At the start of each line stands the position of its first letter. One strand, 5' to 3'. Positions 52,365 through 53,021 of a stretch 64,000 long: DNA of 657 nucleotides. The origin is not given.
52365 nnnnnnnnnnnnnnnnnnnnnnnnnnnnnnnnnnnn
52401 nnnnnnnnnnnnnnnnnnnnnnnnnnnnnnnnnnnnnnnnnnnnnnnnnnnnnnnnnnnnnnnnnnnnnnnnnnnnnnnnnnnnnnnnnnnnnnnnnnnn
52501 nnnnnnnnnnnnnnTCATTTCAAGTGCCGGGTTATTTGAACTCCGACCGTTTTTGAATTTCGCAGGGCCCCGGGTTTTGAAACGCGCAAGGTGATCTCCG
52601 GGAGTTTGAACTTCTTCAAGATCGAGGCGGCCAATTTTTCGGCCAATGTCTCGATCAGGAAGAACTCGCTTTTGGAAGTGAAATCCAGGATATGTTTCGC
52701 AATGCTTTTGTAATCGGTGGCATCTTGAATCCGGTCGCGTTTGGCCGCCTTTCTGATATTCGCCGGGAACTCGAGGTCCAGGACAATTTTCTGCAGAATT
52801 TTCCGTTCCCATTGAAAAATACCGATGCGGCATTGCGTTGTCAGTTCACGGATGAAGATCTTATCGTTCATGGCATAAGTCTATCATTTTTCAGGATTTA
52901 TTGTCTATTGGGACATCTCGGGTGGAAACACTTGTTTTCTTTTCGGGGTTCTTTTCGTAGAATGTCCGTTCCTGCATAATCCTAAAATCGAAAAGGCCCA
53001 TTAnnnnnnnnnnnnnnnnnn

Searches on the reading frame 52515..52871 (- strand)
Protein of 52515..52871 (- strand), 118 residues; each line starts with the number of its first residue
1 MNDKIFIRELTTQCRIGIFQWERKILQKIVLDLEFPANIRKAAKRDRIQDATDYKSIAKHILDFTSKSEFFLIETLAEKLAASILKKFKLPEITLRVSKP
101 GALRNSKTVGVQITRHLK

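Call 52: find_encoding_contigs(protein=window:52515-52871:-, flank=4000, max_places=3)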
Protein window:52515-52871:- (118 aa): 1 contig read that carries it; 1 place shown.
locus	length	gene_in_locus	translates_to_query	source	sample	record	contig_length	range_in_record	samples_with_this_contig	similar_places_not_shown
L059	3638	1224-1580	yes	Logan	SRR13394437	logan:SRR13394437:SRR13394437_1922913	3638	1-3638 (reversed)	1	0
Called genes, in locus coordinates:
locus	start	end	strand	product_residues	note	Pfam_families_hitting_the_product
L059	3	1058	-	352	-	?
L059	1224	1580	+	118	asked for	PF02152:FolB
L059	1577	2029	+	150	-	PF01288:HPPK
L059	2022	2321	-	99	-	-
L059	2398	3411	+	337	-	PF01073:3Beta_HSD, PF01370:Epimerase, PF02719:Polysacc_synt_2, PF04321:RmlD_sub_bind, PF16363:GDP_Man_Dehyd, PF07993:NAD_binding_4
